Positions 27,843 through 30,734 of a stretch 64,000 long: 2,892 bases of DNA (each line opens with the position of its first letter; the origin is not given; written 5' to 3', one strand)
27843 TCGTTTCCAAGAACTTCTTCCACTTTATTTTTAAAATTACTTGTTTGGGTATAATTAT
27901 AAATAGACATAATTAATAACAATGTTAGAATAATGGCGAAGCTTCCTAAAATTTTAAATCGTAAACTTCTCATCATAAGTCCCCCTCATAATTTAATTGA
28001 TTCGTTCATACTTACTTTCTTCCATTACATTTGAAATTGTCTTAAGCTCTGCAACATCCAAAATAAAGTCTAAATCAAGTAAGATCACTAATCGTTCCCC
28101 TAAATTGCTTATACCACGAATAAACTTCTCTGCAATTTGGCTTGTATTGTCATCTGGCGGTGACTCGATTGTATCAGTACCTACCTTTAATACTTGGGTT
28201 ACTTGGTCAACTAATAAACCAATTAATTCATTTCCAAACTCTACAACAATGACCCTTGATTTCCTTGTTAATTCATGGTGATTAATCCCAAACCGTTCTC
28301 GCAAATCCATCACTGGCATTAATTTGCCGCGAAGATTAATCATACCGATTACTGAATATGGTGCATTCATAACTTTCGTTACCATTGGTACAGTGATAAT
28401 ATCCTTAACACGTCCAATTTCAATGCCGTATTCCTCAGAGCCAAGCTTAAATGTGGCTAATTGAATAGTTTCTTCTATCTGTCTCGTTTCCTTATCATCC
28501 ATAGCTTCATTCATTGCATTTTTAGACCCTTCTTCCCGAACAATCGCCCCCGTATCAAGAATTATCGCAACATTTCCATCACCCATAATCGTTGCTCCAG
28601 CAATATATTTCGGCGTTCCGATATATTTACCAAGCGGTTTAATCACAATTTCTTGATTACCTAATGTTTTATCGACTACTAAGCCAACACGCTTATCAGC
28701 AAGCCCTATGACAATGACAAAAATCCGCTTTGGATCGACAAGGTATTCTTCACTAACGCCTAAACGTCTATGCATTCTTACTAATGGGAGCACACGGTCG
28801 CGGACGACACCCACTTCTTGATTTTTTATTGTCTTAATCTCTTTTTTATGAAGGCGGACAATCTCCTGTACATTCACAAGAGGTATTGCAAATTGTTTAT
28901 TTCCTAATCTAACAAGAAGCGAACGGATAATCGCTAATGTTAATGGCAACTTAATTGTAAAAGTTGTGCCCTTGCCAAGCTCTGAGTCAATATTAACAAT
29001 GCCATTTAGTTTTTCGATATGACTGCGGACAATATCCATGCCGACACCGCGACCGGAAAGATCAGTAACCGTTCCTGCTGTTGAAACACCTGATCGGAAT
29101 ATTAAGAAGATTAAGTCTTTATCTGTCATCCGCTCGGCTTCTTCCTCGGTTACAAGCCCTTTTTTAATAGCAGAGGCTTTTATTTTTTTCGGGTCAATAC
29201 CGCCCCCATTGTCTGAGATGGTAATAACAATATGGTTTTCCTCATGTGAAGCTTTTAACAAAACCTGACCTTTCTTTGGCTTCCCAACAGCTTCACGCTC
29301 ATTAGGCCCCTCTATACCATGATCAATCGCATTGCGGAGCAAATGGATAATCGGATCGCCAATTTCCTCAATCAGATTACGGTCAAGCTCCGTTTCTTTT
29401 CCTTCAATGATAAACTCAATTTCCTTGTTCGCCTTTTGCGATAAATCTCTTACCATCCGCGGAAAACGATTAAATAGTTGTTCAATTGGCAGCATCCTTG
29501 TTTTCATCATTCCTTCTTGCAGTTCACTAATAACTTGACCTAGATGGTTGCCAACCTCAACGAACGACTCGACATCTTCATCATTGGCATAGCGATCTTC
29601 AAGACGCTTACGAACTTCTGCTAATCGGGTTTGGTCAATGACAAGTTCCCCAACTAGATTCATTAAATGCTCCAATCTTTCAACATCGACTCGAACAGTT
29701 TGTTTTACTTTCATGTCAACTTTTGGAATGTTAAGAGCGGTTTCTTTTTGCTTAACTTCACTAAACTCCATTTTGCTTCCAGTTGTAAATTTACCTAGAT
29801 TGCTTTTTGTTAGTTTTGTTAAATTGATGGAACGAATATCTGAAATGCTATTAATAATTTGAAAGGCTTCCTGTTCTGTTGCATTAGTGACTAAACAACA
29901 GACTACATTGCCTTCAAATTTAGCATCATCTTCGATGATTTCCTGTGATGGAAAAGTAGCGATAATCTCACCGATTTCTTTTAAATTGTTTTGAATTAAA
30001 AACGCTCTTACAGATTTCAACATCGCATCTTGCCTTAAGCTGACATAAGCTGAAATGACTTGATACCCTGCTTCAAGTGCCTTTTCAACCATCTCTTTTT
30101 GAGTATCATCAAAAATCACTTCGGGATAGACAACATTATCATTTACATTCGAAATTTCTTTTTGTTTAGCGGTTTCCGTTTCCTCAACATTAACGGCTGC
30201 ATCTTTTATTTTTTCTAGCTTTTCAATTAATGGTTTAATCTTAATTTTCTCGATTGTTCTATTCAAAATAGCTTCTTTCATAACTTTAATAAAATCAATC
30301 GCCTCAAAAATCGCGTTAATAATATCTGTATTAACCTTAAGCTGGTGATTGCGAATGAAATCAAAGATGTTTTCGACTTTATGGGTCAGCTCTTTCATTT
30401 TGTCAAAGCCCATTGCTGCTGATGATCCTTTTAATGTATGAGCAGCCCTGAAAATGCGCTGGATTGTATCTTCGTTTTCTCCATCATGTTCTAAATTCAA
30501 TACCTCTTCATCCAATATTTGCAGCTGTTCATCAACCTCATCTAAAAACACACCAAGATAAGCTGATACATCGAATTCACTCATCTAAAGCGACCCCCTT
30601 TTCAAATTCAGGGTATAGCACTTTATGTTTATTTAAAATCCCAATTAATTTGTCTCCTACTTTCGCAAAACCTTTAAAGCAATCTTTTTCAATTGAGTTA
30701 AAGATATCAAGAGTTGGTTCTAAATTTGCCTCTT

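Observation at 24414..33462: Receiver-less chemosensory array joined to a sigma-less partner-switching module and a LuxR-type regulator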

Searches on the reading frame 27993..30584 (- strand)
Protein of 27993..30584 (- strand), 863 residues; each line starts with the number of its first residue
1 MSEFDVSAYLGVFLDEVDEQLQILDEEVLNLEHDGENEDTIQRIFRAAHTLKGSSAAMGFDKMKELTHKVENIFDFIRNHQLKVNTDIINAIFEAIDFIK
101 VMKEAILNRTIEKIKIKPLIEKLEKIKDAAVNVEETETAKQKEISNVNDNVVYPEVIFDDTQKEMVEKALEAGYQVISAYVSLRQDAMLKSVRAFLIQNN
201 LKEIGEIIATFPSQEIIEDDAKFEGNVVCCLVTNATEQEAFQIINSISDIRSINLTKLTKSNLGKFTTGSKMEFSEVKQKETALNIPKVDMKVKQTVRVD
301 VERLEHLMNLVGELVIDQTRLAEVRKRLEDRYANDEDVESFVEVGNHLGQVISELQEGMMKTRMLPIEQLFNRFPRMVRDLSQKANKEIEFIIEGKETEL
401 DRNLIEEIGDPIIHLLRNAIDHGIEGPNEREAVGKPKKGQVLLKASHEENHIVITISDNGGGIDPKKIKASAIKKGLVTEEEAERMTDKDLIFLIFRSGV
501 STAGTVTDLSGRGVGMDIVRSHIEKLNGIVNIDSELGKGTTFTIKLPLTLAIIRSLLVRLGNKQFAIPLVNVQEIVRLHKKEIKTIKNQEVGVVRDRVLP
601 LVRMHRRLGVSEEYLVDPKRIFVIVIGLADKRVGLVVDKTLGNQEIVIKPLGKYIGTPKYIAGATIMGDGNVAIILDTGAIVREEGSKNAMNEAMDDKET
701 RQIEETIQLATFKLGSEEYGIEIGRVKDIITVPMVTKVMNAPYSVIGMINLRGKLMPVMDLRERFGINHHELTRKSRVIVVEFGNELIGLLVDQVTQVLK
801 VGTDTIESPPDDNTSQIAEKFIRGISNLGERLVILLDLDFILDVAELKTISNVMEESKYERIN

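Call 3: search_protein_families(library=pfam, proteins=[window:27993-30584:-], max_evalue=0.01)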
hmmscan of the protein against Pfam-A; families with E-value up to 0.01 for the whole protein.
window:27993-30584:- (863 aa): 5 families
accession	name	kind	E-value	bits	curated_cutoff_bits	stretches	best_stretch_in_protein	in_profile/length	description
PF01584.24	CheW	-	3.4e-66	221.5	23.5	2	709-844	2-136/138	CheW-like domain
PF02518.31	HATPase_c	-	1e-18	68.2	26.4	1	412-549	6-110/111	Histidine kinase-, DNA gyrase B-, and HSP90-like ATPase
PF02895.20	H-kinase_dim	-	2.4e-18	66.8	23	1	295-362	2-68/68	Signal transducing histidine kinase, homodimeric domain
PF07194.16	P2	-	5.2e-18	65.3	23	1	179-256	4-80/81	P2 response regulator binding domain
PF01627.28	Hpt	-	4.1e-17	62.6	24.6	1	9-92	2-74/84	Hpt domain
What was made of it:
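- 27993..30584 (-): CheA histidine kinase (863 aa) with domain order P1(Hpt)-P2-P3-P4-P5-P5, i.e. an extra C-terminal CheW domain. Pfam Hpt, P2, H-kinase_dim, HATPase_c and two CheW stretches (call 3).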

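Call 4: search_protein_families(library=ncbifam, proteins=[window:27993-30584:-], max_evalue=0.01)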
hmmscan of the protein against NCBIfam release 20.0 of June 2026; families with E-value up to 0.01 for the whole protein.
window:27993-30584:- (863 aa): 24 families
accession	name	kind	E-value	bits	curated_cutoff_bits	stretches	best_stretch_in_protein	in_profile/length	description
NF041336.1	CheA_Halo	equivalog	1.1e-151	506.8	950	1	8-678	3-663/666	chemotaxis protein CheA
NF007835.0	PRK10547.1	equivalog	3.6e-119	399.3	793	1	5-685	2-660/670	chemotaxis protein CheA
NF007903.0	PRK10612.1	equivalog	2.8e-26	92.2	260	1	710-855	20-164/167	chemotaxis protein CheW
NF008298.1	PRK11086.1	subfamily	3.6e-12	45.5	520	2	494-548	476-525/529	DcuS/MalK family sensor histidine kinase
TIGR02966.1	phoR_proteo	equivalog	1.3e-09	37.5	334.2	2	508-545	295-332/333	phosphate regulon sensor histidine kinase PhoR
NF046044.1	PnpS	equivalog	6.9e-09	35.2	400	2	509-547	352-390/390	two-component system histidine kinase PnpS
TIGR02956.1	TMAO_torS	equivalog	1.7e-08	33.1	676.5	2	25-93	892-957/967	TMAO reductase system sensor histidine kinase/response regulator TorS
NF011874.0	PRK15347.1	equivalog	5.6e-08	31.3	852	1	507-550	573-616/921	two component system sensor kinase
NF041832.1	near_NosP_CTERM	subfamily_domain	2.1e-07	30.4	400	1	352-549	66-226/370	NahK/ErcS family hybrid sensor histidine kinase/response regulator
NF041947.1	LuxQ_Vibrio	equivalog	3e-07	28.7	1200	1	504-551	652-699/843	quorum-sensing autoinducer 2 sensor kinase/phosphatase LuxQ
NF007688.0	PRK10364.1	equivalog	4.2e-07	29.1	479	1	507-549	410-452/460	two-component system sensor histidine kinase ZraS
NF010411.0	PRK13837.1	equivalog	5e-07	28.1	647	1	510-549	637-676/828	two-component system VirA-like sensor kinase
NF047874.1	MASE3_PAS_HK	subfamily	1.3e-06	27.6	560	1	510-549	587-626/655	MASE3 domain-containing sensor histidine kinase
TIGR02916.1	PEP_his_kin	equivalog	1.5e-06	27.1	300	1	341-470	517-630/679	XrtA/PEP-CTERM system histidine kinase PrsK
NF041735.1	hist_kin_RppB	equivalog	2.3e-06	26.7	400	1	510-547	401-438/438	two-component system sensor histidine kinase RppB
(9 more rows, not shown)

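Call 9: find_homologous_proteins(query=window:27993-30584:-, max_evalue=1e-50)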
Query window:27993-30584:- (863 aa): 7991 proteins with E <= 1e-50 among 8000 candidates; the best 120 are listed.
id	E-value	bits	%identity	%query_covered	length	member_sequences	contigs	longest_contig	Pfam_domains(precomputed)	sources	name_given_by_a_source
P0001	0.0e+0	1841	100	100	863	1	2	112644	PF07194.17,PF02895.21,PF01584.25,PF02518.32,PF01627.29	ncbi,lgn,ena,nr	ncbi:MAG TPA: chemotaxis protein CheA [Bacillus bacterium]|nr:chemotaxis protein CheA [Bacillus sp. 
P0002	0.0e+0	1441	79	99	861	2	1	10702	PF07194.17,PF02895.21,PF01584.25,PF02518.32,PF01627.29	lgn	-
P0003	0.0e+0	1414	78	99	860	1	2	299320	PF07194.17,PF02895.21,PF01584.25,PF02518.32,PF01627.29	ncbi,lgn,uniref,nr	ncbi:chemotaxis protein CheA [Schinkia azotoformans]|uniref:chemotaxis protein CheA n=1 Tax=Schinkia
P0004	0.0e+0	1413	78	99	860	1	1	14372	PF07194.17,PF02895.21,PF01584.25,PF02518.32,PF01627.29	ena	-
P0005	0.0e+0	1413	78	99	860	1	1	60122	PF07194.17,PF02895.21,PF01584.25,PF02518.32,PF01627.29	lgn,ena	-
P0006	0.0e+0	1412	78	99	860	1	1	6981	PF07194.17,PF02895.21,PF01584.25,PF02518.32,PF01627.29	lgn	-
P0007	0.0e+0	1411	78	99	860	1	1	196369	PF07194.17,PF02895.21,PF01584.25,PF02518.32,PF01627.29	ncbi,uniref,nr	ncbi:chemotaxis protein CheA [Schinkia azotoformans]|uniref:chemotaxis protein CheA n=1 Tax=Schinkia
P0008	0.0e+0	1410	78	99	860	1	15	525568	PF07194.17,PF02895.21,PF01584.25,PF02518.32,PF01627.29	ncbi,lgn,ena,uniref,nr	ncbi:chemotaxis protein histidine kinase-like protein [Schinkia azotoformans MEV2011]|uniref:Chemota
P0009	0.0e+0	1409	78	99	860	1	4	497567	PF07194.17,PF02895.21,PF01584.25,PF02518.32,PF01627.29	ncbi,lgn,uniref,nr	ncbi:chemotaxis protein CheA [Schinkia azotoformans]|uniref:Chemotaxis protein CheA n=1 Tax=Schinkia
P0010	0.0e+0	1408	78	99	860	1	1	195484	PF07194.17,PF02895.21,PF01584.25,PF02518.32,PF01627.29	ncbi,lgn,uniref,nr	ncbi:chemotaxis protein CheA [Schinkia azotoformans]|uniref:chemotaxis protein CheA n=1 Tax=Schinkia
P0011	0.0e+0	1407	77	99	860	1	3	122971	PF07194.17,PF02895.21,PF01584.25,PF02518.32,PF01627.29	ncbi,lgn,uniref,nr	ncbi:chemotaxis protein CheA [Schinkia azotoformans]|uniref:chemotaxis protein CheA n=1 Tax=Schinkia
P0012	0.0e+0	1376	74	99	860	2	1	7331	PF07194.17,PF02895.21,PF01584.25,PF02518.32,PF01627.29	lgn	-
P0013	0.0e+0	1366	74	100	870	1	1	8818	PF07194.17,PF02895.21,PF01584.25,PF02518.32,PF01627.29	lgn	-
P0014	0.0e+0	1255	68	100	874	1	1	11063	PF07194.17,PF02895.21,PF01584.25,PF02518.32,PF01627.29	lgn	-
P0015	0.0e+0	1248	68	99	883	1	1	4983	PF07194.17,PF02895.21,PF01584.25,PF02518.32,PF01627.29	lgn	-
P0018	0.0e+0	1226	67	100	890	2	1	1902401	PF07194.17,PF02895.21,PF01584.25,PF02518.32,PF01627.29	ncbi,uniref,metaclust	ncbi:chemotaxis protein CheW [Calidifontibacillus oryziterrae]|uniref:chemotaxis protein CheW n=1 Ta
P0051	0.0e+0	1094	63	98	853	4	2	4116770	PF07194.17,PF02895.21,PF01584.25,PF02518.32,PF01627.29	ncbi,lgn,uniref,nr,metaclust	ncbi:two-component system chemotaxis sensor kinase CheA [Aneurinibacillus soli]|uniref:Chemotaxis pr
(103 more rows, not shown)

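Call 11: find_encoding_contigs(protein=P0008, flank=10000, max_places=2)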
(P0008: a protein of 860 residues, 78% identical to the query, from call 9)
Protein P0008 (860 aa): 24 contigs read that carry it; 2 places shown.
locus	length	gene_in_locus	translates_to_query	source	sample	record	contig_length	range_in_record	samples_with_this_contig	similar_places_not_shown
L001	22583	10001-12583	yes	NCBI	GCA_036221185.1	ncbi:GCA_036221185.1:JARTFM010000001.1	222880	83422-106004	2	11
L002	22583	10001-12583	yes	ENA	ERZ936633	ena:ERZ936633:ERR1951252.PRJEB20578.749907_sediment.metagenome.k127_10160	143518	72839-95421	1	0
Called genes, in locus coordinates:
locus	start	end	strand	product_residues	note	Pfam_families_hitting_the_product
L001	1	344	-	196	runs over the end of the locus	PF12822:ECF_trnsprt, PF02632:BioY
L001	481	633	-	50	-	-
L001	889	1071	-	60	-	PF09388:SpoOE-like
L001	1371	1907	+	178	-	PF04238:DUF420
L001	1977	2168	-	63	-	-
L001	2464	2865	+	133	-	PF14489:QueF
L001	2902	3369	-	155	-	PF00885:DMRL_synthase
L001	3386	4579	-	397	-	PF00926:DHBP_synthase, PF00925:GTP_cyclohydro2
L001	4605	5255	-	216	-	PF00677:Lum_binding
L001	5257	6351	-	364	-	PF00383:dCMP_cyt_deam_1, PF14437:MafB19-deam, PF01872:RibD_C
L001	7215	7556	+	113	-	PF01740:STAS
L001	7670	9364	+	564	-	PF10114:PocR (faint), PF00196:GerE, PF04545:Sigma70_r4 (faint)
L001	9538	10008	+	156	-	PF01584:CheW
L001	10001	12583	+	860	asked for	PF01627:Hpt, PF07194:P2, PF02895:H-kinase_dim, PF02518:HATPase_c, PF01584:CheW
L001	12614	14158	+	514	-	PF00672:HAMP (weak), PF00015:MCPsignal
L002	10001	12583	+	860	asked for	PF01627:Hpt, PF07194:P2, PF02895:H-kinase_dim, PF02518:HATPase_c, PF01584:CheW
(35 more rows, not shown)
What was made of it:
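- Checked: S. azotoformans has identical synteny (call 11).
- It is identical in S. azotoformans (call 11).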

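Call 12: find_encoding_contigs(protein=P0018, flank=10000, max_places=2)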
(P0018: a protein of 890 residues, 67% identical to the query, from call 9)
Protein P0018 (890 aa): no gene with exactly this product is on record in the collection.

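Call 13: find_encoding_contigs(protein=P0051, flank=10000, max_places=2)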
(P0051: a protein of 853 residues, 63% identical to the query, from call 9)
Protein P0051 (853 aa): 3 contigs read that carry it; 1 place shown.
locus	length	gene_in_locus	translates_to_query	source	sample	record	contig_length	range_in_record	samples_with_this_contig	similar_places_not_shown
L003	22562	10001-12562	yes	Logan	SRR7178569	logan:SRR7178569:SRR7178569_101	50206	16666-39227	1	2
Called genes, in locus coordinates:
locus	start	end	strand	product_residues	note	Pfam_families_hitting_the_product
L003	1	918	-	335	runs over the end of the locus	PF07451:SpoVAD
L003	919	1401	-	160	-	PF03862:SpoVAC_SpoVAEB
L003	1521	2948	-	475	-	PF04055:Radical_SAM, PF12544:LAM_C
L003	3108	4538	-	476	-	PF00989:PAS (weak), PF08448:PAS_4, PF13426:PAS_9, PF00158:Sigma54_activat, PF14532:Sigma54_activ_2, PF07728:AAA_5, PF25601:AAA_lid_14, PF02954:HTH_8, +2 more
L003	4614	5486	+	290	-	PF13527:Acetyltransf_9 (weak), PF00583:Acetyltransf_1, PF13508:Acetyltransf_7 (faint)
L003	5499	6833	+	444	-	PF00202:Aminotran_3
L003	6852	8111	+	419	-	PF01546:Peptidase_M20, PF07687:M20_dimer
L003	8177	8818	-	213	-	PF05368:NmrA, PF13460:NAD_binding_10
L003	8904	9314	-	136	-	PF02082:Rrf2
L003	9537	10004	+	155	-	PF01584:CheW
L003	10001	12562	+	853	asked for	PF01627:Hpt, PF07194:P2, PF02895:H-kinase_dim, PF02518:HATPase_c, PF01584:CheW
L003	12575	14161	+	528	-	PF02203:TarH, PF12729:4HB_MCP_1, PF00672:HAMP, PF00015:MCPsignal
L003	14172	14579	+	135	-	PF13581:HATPase_c_2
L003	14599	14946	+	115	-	PF01740:STAS, PF13466:STAS_2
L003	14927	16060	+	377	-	PF00989:PAS, PF08448:PAS_4, PF13188:PAS_8 (faint), PF13426:PAS_9, PF08447:PAS_3, PF07228:SpoIIE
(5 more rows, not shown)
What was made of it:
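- The six-gene core is retained in Aneurinibacillus in an unrelated genomic context, with 10 nt between mcp and the RsbW-like gene (call 13).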

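Call 16: find_related_loci(query=A1, collection=genome_contigs, flank=10000)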
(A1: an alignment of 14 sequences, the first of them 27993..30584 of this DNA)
Query A1 (863 aa) in genome_contigs; peptide patterns used: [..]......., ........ (x = any residue, [..] = any of these).
237 stretches matched a pattern; 164 encode a relative of the query (tblastn E <= 1e-3); the best 80 are kept; 80 distinct loci.
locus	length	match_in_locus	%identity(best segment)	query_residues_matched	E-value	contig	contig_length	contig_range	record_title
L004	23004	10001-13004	78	1-857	0e+0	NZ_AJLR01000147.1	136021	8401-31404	Schinkia azotoformans LMG 9581 contig147, whole genome shotgun sequence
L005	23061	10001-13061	75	1-863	0e+0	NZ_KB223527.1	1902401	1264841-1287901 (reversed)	Calidifontibacillus oryziterrae strain ZYK Scaffold1, whole genome shotgun sequence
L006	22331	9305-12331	65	3-862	0e+0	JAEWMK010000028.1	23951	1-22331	MAG: Bacillota bacterium isolate OH_PDB_133 k127_941491, whole genome shotgun sequence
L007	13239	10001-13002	66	3-847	0e+0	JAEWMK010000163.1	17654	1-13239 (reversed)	MAG: Bacillota bacterium isolate OH_PDB_133 k127_10302, whole genome shotgun sequence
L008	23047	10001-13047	65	3-862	0e+0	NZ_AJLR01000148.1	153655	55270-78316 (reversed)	Schinkia azotoformans LMG 9581 contig148, whole genome shotgun sequence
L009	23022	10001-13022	63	3-848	0e+0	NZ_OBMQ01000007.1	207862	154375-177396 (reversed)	Ureibacillus xyleni strain JC22, whole genome shotgun sequence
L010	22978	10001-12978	63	3-847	0e+0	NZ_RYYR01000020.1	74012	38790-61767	Lysinibacillus antri strain SYSU K30002 SYSU_K30002_Contig20, whole genome shotgun sequence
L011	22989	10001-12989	61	1-853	0e+0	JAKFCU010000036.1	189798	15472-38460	MAG: Brevibacillus sp. isolate LC029 contig-124_45, whole genome shotgun sequence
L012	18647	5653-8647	79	1-855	0e+0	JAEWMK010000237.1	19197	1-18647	MAG: Bacillota bacterium isolate OH_PDB_133 k127_398020, whole genome shotgun sequence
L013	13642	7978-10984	58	1-847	0e+0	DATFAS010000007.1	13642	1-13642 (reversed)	MAG TPA_asm: Bacillota bacterium isolate SMAG_U8508 k141_1898, whole genome shotgun sequence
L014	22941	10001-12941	58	1-842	0e+0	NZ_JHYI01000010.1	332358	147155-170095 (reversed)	Alkalihalobacillus bogoriensis ATCC BAA-922 T323DRAFT_scaffold00005.5_C, whole genome shotgun sequence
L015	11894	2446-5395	58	1-856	0e+0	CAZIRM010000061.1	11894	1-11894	MAG TPA_asm: uncultured Bacillaceae bacterium isolate binchicken_co168_331 genome assembly, contig: NODE_9188_length_118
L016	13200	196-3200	56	1-847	0e+0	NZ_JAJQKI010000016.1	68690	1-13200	Bacillus pinisoli strain GXH0341 16, whole genome shotgun sequence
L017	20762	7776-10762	56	1-850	0e+0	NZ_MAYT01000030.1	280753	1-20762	Pseudobacillus wudalianchiensis strain FJAT-27215 scaffold7, whole genome shotgun sequence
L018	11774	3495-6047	55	1-842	0e+0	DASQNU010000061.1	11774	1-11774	MAG TPA_asm: Candidatus Bathyarchaeia archaeon isolate SMAG_U10784 k141_17014, whole genome shotgun sequence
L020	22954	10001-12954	57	1-842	0e+0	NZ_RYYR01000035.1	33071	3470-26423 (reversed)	Lysinibacillus antri strain SYSU K30002 SYSU_K30002_Contig35, whole genome shotgun sequence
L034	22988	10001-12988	50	1-842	0e+0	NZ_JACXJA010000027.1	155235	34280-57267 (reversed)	Paenibacillus oceani strain IB182363 Contig_27, whole genome shotgun sequence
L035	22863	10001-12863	51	1-839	0e+0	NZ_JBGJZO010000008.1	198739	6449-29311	Paenibacillus sp. sgz500958 Scaffold8, whole genome shotgun sequence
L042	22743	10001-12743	50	1-843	0e+0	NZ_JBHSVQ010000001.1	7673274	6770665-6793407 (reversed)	Paenibacillus rhizoplanae strain CCM 8725 contig_1_pilon, whole genome shotgun sequence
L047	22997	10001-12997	56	1-842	0e+0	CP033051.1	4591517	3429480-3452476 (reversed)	Rossellomorea marisflavi strain Bac144 chromosome, complete genome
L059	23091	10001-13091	66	1-860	0e+0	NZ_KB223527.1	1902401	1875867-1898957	Calidifontibacillus oryziterrae strain ZYK Scaffold1, whole genome shotgun sequence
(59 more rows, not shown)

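Call 39: search_protein_families(library=pfam, proteins=[L035:5903-8206:+, L014:19453-21192:+, L020:13531-15300:+, L047:20965-22566:+, L005:7542-9410:-], max_evalue=1)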
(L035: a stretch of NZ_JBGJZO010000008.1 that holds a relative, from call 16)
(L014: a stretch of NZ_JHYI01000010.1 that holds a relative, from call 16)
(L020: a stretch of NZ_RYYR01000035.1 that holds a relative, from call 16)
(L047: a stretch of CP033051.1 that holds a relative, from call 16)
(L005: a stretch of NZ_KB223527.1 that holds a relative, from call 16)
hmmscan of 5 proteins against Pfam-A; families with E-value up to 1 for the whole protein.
L035:5903-8206:+ (767 aa): 14 families
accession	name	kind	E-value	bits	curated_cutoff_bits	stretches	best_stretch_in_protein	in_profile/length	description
PF00196.25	GerE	-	3.1e-18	65.6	23.5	1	701-753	3-55/57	Bacterial regulatory proteins, luxR family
PF10114.15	PocR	-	1.2e-11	45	23.9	1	64-216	5-158/162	Sensory domain found in PocR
PF13492.12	GAF_3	-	1.9e-06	28.8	27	1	326-381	72-127/129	GAF domain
PF13185.12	GAF_2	-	4.9e-06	27.2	28.6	1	253-379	12-133/136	GAF domain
PF08281.18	Sigma70_r4_2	-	1.1e-05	25.4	25.7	1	700-743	10-54/54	Sigma-70, region 4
PF01590.32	GAF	-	0.00051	21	22.4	1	299-381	52-133/133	GAF domain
PF04545.22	Sigma70_r4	-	0.003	17.5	24.1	1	700-743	4-48/50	Sigma-70, region 4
PF13384.12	HTH_23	-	0.01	16.1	24.6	1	707-734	9-36/50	Homeodomain-like domain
PF13556.12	HTH_30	-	0.068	13.4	27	1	714-746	11-43/59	PucR C-terminal helix-turn-helix domain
PF23807.1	RHH_10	-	0.071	13.8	27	1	212-233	50-71/84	Ribbon-helix-helix protein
PF07638.17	Sigma70_ECF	-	0.15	12.4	21.1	1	694-744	129-180/185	ECF sigma factor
PF13412.12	HTH_24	-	0.17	12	21.9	1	707-737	7-39/48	Winged helix-turn-helix DNA-binding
PF14493.12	HTH_40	-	0.19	12.5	27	1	706-744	3-41/89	Helix-turn-helix domain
PF17928.6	TetR_C_22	-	0.23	12.3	26.4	0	352-422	27-99/113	Tetracyclin repressor-like, C-terminal domain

L014:19453-21192:+ (579 aa): 9 families
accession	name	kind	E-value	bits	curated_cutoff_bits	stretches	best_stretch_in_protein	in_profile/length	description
PF00196.25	GerE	-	3.6e-19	68.6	23.5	1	516-569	2-55/57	Bacterial regulatory proteins, luxR family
PF13185.12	GAF_2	-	9.9e-07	29.5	28.6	1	224-308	41-127/136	GAF domain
PF08281.18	Sigma70_r4_2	-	2.9e-06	27.3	25.7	1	511-559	5-54/54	Sigma-70, region 4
PF01590.32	GAF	-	8.8e-06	26.7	22.4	1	193-308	13-125/133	GAF domain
PF04545.22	Sigma70_r4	-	0.00017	21.4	24.1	1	515-559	3-48/50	Sigma-70, region 4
PF07638.17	Sigma70_ECF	-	0.0003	21.2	21.1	1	495-555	114-175/185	ECF sigma factor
PF24376.1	DUF7532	-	0.0095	16.5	27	1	308-352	39-83/122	Family of unknown function (DUF7532)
PF13384.12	HTH_23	-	0.016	15.5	24.6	1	523-550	9-36/50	Homeodomain-like domain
PF04055.27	Radical_SAM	-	0.083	13.5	29.5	0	509-573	81-138/166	Radical SAM superfamily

L020:13531-15300:+ (589 aa): 13 families
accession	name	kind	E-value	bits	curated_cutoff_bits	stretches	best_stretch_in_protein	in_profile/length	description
PF00196.25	GerE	-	2.3e-18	66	23.5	1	517-569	2-54/57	Bacterial regulatory proteins, luxR family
PF13185.12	GAF_2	-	3e-09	37.6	28.6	1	188-315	5-126/136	GAF domain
PF08281.18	Sigma70_r4_2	-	4.4e-08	33.1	25.7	1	518-560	11-54/54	Sigma-70, region 4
PF01590.32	GAF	-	3.3e-05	24.9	22.4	1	233-316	42-125/133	GAF domain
PF04545.22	Sigma70_r4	-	3.8e-05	23.6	24.1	1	518-560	5-48/50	Sigma-70, region 4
PF10114.15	PocR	-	0.00018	21.7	23.9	1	8-50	8-50/162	Sensory domain found in PocR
PF07638.17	Sigma70_ECF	-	0.0015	18.9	21.1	1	520-561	139-180/185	ECF sigma factor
PF13556.12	HTH_30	-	0.0015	18.7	27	1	528-571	8-53/59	PucR C-terminal helix-turn-helix domain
PF14493.12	HTH_40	-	0.0028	18.3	27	1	526-559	6-39/89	Helix-turn-helix domain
PF13384.12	HTH_23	-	0.0044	17.3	24.6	1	524-551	9-36/50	Homeodomain-like domain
PF19788.4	DUF6272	-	0.015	15.4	26.6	0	379-428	48-98/134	Family of unknown function (DUF6272)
PF13412.12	HTH_24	-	0.05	13.6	21.9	1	532-554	17-39/48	Winged helix-turn-helix DNA-binding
PF14178.11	YppF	-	0.071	13.5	24.7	1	188-206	18-36/59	YppF-like protein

L047:20965-22566:+ (533 aa): 9 families
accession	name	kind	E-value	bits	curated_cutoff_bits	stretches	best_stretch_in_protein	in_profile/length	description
PF00196.25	GerE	-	2.4e-18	65.9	23.5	1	471-523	2-54/57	Bacterial regulatory proteins, luxR family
PF08281.18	Sigma70_r4_2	-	6.1e-06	26.2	25.7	1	472-514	11-54/54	Sigma-70, region 4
PF04545.22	Sigma70_r4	-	8.9e-05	22.4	24.1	1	472-514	5-48/50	Sigma-70, region 4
PF13185.12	GAF_2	-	0.00078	20.1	28.6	1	199-280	45-128/136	GAF domain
PF13384.12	HTH_23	-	0.0048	17.1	24.6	1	478-505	9-36/50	Homeodomain-like domain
PF13556.12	HTH_30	-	0.014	15.6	27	1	484-513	10-39/59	PucR C-terminal helix-turn-helix domain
PF21623.3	HK_sensor_dom_bact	-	0.021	14.4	27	1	17-54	170-207/253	Bacterial histidine kinase, sensor domain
PF07638.17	Sigma70_ECF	-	0.026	14.9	21.1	1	474-514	139-179/185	ECF sigma factor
PF22896.3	OB_RNR_1st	-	0.033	14.8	28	0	495-530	5-40/99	Ribonuclease R, OB first domain, N-terminal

L005:7542-9410:- (622 aa): 5 families
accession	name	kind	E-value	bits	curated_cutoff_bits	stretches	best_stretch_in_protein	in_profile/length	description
PF00912.28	Transgly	-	1.6e-63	213.8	27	1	60-235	2-177/178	Transglycosylase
PF00905.27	Transpeptidase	-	1.5e-24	87.2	22.1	1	347-575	1-246/299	Penicillin binding protein transpeptidase domain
PF02743.24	dCache_1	-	0.015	15.3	45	0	287-361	10-83/240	Cache domain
PF12551.13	PHBC_N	-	0.16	12.2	25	1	473-497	7-31/43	Poly-beta-hydroxybutyrate polymerase N terminal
PF13623.11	SurA_N_2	-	0.31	11.3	28.5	0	103-179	27-103/145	SurA-like N-terminal domain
